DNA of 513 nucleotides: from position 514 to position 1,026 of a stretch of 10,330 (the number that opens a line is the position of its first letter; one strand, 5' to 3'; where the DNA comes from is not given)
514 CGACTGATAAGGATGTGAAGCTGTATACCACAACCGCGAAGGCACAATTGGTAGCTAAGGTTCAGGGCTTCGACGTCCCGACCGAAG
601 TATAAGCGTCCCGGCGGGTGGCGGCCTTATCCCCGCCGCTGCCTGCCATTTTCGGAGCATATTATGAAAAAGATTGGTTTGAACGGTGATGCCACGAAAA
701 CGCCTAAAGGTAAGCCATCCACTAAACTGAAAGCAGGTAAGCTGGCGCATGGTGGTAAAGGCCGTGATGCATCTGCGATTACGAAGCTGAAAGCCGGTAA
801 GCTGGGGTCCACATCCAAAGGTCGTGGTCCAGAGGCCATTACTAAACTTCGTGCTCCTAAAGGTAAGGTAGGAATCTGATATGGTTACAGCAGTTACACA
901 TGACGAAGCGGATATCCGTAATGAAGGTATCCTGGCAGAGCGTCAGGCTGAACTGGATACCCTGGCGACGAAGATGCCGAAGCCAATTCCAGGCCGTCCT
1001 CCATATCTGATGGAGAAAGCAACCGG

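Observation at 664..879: Lysine-rich mini-protein built from 60-nt in-frame tandem repeats directly downstream of the first structural gene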

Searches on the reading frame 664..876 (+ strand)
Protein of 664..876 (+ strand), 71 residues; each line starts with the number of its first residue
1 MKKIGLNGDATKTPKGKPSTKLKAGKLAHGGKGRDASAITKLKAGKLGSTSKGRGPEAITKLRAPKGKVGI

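Call 11: search_protein_families(library=pfam, proteins=[window:664-876:+], max_evalue=0.01)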
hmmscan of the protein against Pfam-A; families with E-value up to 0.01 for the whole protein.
window:664-876:+ (71 aa): 0 families

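Call 12: search_protein_families(library=phrogs, proteins=[window:664-876:+], max_evalue=0.01)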
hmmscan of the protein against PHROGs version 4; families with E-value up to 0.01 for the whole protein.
window:664-876:+ (71 aa): 0 families

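Call 13: search_dna_similar(query=window:664-876:+, collection=phages, mode=protein, max_evalue=10, max_rows=30)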
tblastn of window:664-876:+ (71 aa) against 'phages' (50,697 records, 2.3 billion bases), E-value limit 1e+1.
No match.

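Call 15: find_homologous_proteins(query=window:664-876:+, max_evalue=0.01)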
Query window:664-876:+ (71 aa): 3 proteins with E <= 0.01 among 4 candidates.
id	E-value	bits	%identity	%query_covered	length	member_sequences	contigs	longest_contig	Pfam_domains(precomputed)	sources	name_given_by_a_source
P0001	8.1e-31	123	93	100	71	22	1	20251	-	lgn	-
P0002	7.5e-29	117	87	100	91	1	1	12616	-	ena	-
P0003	9.6e-28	113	87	100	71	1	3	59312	-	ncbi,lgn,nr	ncbi:TPA: hypothetical protein RMT71_003206 [Escherichia coli]|nr:hypothetical protein [Escherichia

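Call 19: find_encoding_contigs(protein=P0003, flank=10000, max_places=4)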
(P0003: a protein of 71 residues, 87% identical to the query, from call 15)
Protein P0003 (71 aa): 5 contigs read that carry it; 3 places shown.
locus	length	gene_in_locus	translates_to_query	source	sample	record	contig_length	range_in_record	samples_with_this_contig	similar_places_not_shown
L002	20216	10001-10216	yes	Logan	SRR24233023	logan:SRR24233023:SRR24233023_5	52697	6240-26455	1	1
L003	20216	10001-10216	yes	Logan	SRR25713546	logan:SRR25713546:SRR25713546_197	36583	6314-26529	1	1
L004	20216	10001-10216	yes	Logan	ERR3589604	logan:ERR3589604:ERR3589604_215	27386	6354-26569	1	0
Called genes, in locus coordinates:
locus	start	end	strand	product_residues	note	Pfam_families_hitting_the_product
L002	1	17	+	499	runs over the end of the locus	-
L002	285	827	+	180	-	-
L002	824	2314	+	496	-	-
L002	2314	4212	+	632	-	-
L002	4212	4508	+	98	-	-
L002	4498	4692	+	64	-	-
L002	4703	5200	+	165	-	-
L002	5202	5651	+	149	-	-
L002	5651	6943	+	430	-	-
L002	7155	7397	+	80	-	-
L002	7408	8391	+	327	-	-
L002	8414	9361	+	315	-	-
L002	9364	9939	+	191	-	-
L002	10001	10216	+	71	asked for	-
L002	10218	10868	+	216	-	-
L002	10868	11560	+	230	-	PF24175:SU10_adaptor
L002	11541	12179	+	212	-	-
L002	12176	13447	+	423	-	-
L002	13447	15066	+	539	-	-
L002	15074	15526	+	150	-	-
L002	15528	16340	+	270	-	-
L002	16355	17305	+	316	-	-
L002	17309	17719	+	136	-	-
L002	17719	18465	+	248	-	-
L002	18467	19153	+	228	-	-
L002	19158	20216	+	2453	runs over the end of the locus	PF03734:YkuD (faint), PF18857:LPD38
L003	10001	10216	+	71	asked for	-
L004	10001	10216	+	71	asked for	-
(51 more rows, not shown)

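Call 20: find_encoding_contigs(protein=P0001, flank=10000, max_places=4)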
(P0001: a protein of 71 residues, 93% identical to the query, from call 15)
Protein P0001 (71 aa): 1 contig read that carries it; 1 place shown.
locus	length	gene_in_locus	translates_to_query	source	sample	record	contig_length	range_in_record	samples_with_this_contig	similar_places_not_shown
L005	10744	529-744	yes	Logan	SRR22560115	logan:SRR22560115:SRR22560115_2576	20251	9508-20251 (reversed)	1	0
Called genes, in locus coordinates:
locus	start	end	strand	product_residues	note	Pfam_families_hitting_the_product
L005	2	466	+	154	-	?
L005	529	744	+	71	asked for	-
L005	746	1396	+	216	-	-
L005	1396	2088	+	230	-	PF24175:SU10_adaptor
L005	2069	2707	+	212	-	-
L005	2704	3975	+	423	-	-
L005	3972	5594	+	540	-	-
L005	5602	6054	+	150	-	-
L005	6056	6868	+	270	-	-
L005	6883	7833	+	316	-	-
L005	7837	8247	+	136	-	-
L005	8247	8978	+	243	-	-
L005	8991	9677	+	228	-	-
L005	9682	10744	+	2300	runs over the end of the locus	PF03734:YkuD (faint), PF18857:LPD38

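Call 21: find_encoding_contigs(protein=P0002, flank=10000, max_places=4)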
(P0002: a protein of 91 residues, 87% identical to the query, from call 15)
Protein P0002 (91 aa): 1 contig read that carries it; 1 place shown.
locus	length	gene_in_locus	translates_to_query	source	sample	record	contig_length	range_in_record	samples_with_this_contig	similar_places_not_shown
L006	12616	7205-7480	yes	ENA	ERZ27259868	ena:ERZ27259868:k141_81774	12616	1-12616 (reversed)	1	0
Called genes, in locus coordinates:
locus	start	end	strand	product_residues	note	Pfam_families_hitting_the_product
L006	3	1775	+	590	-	?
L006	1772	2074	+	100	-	-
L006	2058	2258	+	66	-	-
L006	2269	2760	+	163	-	-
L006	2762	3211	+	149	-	-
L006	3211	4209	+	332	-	-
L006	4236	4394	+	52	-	-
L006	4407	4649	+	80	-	-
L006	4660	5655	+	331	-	-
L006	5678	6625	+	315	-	-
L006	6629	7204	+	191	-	-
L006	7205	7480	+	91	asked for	-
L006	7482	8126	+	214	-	-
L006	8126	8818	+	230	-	PF24175:SU10_adaptor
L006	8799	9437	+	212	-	-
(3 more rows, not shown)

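Call 24: search_protein_families(library=phrogs, proteins=[L002:285-824:+, L002:824-2311:+, L002:2314-4209:+, L002:4703-5197:+, L002:5202-5648:+, L002:5651-6940:+, L002:7155-7394:+, L002:7408-8388:+, L002:8414-9358:+, L002:9364-9936:+], max_evalue=0.01)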
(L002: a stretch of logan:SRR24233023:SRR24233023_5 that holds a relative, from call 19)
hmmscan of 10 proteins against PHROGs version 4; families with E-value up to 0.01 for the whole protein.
L002:285-824:+ (180 aa): 0 families

L002:824-2311:+ (496 aa): 1 family
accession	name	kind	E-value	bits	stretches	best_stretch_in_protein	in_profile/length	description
phrog_2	-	head and packaging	8.7e-25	88.6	1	17-481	275-602/807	terminase large subunit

L002:2314-4209:+ (632 aa): 1 family
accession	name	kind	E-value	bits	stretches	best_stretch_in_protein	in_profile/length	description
phrog_332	-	connector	4.8e-19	69.1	1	47-602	32-501/560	head-tail adaptor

L002:4703-5197:+ (165 aa): 0 families

L002:5202-5648:+ (149 aa): 0 families

L002:5651-6940:+ (430 aa): 1 family
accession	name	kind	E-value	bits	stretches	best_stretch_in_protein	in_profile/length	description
phrog_28023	-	unknown function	6.2e-09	37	1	264-315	108-158/207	-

L002:7155-7394:+ (80 aa): 0 families

L002:7408-8388:+ (327 aa): 2 families
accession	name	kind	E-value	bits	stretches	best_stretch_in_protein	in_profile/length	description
phrog_37891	-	unknown function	1.7e-30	107.7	1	14-323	45-339/343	-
phrog_13678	-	unknown function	6.2e-05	23.8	1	19-282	19-247/300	-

L002:8414-9358:+ (315 aa): 1 family
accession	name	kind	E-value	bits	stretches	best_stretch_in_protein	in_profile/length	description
phrog_267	-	head and packaging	4.7e-18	66.5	1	28-308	43-322/410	major head protein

L002:9364-9936:+ (191 aa): 1 family
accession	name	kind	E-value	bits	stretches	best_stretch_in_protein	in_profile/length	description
phrog_34200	-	unknown function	4.5e-18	66.7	2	5-98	9-102/255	-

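Call 25: search_protein_families(library=pfam, proteins=[L002:285-824:+, L002:824-2311:+, L002:2314-4209:+, L002:4703-5197:+, L002:5202-5648:+, L002:5651-6940:+, L002:7155-7394:+, L002:7408-8388:+, L002:8414-9358:+, L002:9364-9936:+], max_evalue=0.01)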
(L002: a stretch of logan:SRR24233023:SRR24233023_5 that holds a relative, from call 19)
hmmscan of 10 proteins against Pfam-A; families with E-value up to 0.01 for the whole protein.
L002:285-824:+ (180 aa): 0 families

L002:824-2311:+ (496 aa): 1 family
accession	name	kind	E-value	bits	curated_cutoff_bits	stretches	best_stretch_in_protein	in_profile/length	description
PF03237.21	Terminase_6N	-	0.0055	16.8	22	1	29-158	4-120/215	Terminase large subunit, T4likevirus-type, N-terminal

L002:2314-4209:+ (632 aa): 0 families

L002:4703-5197:+ (165 aa): 0 families

L002:5202-5648:+ (149 aa): 0 families

L002:5651-6940:+ (430 aa): 0 families

L002:7155-7394:+ (80 aa): 0 families

L002:7408-8388:+ (327 aa): 0 families

L002:8414-9358:+ (315 aa): 0 families

L002:9364-9936:+ (191 aa): 0 families

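Call 27: search_dna_similar(query=L002:9364-9936:+, collection=phages, mode=protein, max_evalue=0.001, max_rows=40, rows=spread)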
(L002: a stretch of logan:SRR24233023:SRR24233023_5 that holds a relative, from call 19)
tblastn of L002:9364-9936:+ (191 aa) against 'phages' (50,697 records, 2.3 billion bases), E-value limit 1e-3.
No match.

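Call 28: search_dna_similar(query=L002:8414-9358:+, collection=phages, mode=protein, max_evalue=0.001, max_rows=40, rows=spread)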
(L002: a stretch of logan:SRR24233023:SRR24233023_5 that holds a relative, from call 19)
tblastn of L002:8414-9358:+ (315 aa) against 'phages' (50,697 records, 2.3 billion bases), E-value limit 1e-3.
Records with a match: 4; places in all: 4; records where one place covers at least 80% of the query: 4.
Best place of each record, by identity: <60% 4.
By first word of the organism name: Rhizobium 4.
By host as written in the record: Rhizobium phaseoli N831 2; Rhizobium etli T3_14 1; Rhizobium phaseoli N931 1.
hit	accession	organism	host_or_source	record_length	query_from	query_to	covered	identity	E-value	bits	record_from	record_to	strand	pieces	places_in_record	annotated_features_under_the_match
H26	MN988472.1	Rhizobium phage RHph_TM3_14A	Rhizobium etli T3_14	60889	1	307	97%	23.2%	2e-4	49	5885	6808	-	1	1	major capsid protein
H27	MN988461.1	Rhizobium phage RHph_TM27A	Rhizobium phaseoli N831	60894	1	307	97%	23.2%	2e-4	49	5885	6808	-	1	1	major capsid protein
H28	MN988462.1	Rhizobium phage RHph_TM27B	Rhizobium phaseoli N831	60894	1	307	97%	23.2%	2e-4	49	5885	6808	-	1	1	major capsid protein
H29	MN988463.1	Rhizobium phage RHph_TM29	Rhizobium phaseoli N931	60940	1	307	97%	23.2%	2e-4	49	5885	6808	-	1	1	major capsid protein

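Call 31: get_annotated_region(hit=H26, flank=6000)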
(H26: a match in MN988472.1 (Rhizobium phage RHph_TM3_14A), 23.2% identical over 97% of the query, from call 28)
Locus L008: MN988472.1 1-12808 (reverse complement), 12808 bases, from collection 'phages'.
description: Rhizobium phage RHph_TM3_14A, complete genome.
organism: Rhizobium phage RHph_TM3_14A (NCBI taxid 2509560)
taxonomy: Viruses; Duplodnaviria; Heunggongvirae; Uroviricota; Caudoviricetes
host: Rhizobium etli T3_14; source: agricultural lands; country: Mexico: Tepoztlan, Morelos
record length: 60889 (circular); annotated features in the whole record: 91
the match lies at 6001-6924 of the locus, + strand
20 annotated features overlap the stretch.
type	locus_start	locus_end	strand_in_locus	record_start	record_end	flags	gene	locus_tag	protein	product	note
CDS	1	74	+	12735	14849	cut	-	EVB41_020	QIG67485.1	hypothetical protein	-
CDS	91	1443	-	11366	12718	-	-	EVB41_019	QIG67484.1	terminase large subunit protein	-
CDS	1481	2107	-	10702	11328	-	-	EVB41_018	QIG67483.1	hypothetical protein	-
CDS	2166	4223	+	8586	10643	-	-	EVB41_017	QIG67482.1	portal protein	-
CDS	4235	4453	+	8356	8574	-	-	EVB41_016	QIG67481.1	hypothetical protein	-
CDS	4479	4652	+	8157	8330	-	-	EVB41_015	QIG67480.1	hypothetical protein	-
CDS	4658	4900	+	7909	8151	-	-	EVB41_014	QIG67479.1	hypothetical protein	-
CDS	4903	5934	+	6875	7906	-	-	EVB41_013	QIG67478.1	hypothetical protein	-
CDS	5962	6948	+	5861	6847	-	-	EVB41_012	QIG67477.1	major capsid protein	-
CDS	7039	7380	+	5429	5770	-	-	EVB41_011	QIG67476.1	hypothetical protein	-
CDS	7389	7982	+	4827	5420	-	-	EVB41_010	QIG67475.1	hypothetical protein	-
CDS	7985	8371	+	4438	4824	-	-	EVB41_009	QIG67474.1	hypothetical protein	-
CDS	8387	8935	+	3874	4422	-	-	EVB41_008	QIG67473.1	hypothetical protein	-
CDS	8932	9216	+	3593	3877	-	-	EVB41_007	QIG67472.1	hypothetical protein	-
CDS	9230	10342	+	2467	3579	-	-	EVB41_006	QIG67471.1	hypothetical protein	-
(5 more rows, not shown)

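Call 33: find_related_loci(query=A2, collection=viral_contigs, flank=6000)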
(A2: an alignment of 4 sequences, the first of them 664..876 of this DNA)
Query A2 (71 aa) in viral_contigs; peptide patterns used: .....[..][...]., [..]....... (x = any residue, [..] = any of these).
43 stretches matched a pattern, but none encodes a relative of the query by tblastn (E <= 1e-3).

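Call 36: find_homologous_proteins(query=L002:9364-9936:+, max_evalue=0.001)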
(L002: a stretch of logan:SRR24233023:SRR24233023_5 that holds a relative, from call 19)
Query L002:9364-9936:+ (191 aa): 19 proteins with E <= 0.001 among 126 candidates.
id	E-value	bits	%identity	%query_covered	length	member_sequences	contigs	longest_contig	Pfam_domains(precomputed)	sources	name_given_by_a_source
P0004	1.3e-124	431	99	100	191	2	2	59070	-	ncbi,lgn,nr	ncbi:TPA: hypothetical protein RMT71_003207 [Escherichia coli]|nr:hypothetical protein [Escherichia 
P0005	4.9e-109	380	86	100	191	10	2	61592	-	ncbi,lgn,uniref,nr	ncbi:hypothetical protein GLO29_21940 [Escherichia coli]|uniref:hypothetical protein n=1 Tax=Escheri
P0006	2.3e-104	365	84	100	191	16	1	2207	-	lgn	-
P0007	4.2e-103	361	81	100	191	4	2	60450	-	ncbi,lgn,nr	ncbi:hypothetical protein NAK13_004299 [Escherichia coli]|nr:hypothetical protein [Escherichia coli]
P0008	8.3e-102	357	82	100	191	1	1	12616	-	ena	-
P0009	6.8e-77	275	62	100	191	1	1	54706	-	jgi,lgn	jgi:hypothetical protein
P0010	1.8e-74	268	61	100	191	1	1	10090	-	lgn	-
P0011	2.2e-74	267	60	100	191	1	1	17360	-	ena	-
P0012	1.3e-67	245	58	100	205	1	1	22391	-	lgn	-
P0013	1.9e-61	225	52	100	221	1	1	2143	-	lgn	-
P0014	5.0e-61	224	53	100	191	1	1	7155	-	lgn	-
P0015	2.1e-59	218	55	100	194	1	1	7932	-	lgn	-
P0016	2.6e-56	208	48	100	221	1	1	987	-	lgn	-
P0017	1.3e-54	203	44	100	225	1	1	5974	-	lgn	-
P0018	2.3e-54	202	48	100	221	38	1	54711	-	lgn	-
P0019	9.0e-54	200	46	100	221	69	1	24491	-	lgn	-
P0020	1.3e-53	200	49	100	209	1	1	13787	-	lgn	-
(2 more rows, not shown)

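Call 37: find_encoding_contigs(protein=P0009, flank=5000, max_places=2)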
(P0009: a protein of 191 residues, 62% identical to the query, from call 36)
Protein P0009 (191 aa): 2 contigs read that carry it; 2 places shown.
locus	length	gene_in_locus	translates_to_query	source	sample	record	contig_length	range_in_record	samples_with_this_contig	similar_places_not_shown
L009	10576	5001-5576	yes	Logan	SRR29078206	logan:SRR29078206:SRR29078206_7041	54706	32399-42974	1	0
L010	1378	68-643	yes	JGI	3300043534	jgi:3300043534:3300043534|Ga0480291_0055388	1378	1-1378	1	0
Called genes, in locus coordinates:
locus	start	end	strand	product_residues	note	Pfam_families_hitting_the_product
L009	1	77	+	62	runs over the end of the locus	-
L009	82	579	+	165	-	-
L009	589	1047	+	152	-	-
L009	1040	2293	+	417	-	-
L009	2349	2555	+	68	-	-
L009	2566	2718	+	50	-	-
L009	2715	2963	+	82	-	-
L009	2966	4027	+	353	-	-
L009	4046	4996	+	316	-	-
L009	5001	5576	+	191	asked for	-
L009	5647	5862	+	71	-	-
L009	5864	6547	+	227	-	-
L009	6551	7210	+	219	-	PF24175:SU10_adaptor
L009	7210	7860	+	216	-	-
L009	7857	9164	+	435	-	-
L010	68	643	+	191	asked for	-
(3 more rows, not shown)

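Call 38: find_encoding_contigs(protein=P0018, flank=5000, max_places=2)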
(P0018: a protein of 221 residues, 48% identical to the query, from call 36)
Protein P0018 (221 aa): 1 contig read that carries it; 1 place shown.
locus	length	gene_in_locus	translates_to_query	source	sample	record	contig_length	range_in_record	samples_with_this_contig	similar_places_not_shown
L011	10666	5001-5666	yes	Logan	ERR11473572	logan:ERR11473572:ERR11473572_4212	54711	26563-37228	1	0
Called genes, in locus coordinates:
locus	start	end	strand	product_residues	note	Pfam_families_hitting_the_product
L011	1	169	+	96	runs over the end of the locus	-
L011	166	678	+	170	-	-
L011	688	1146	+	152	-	-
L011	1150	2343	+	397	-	-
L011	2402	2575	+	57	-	-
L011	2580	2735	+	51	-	-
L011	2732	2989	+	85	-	-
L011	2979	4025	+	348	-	-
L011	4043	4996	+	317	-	-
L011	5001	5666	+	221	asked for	-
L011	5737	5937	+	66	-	-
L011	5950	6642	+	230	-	-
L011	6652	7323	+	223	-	PF24175:SU10_adaptor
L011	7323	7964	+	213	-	-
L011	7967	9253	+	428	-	-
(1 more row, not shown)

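Call 39: find_encoding_contigs(protein=P0012, flank=5000, max_places=2)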
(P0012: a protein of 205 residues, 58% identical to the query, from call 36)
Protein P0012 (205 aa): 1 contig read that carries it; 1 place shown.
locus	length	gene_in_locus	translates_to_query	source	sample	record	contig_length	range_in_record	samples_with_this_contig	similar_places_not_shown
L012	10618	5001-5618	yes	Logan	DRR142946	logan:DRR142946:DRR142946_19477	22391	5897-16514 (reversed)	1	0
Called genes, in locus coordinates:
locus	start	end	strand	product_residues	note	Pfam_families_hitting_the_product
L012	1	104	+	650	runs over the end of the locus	-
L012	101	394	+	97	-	-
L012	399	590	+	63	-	-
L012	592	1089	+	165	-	-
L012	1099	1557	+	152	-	-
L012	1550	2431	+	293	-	-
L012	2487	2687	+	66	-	-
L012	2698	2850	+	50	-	-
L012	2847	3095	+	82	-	-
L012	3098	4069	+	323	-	-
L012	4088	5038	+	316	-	-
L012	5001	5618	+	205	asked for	-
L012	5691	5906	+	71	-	-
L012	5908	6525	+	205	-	-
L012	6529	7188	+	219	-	PF24175:SU10_adaptor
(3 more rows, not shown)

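Call 43: find_encoding_contigs(protein=P0019, flank=5000, max_places=2)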
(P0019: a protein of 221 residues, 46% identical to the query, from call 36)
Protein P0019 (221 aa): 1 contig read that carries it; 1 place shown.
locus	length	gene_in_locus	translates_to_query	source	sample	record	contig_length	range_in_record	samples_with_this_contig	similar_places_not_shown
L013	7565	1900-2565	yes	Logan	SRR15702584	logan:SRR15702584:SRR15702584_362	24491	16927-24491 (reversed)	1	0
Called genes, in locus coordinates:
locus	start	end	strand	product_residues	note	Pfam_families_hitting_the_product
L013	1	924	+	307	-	?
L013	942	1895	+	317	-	-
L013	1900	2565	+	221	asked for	-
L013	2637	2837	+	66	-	-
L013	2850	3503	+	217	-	-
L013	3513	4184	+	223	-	PF24175:SU10_adaptor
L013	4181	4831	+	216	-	-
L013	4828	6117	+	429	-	-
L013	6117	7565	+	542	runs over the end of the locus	-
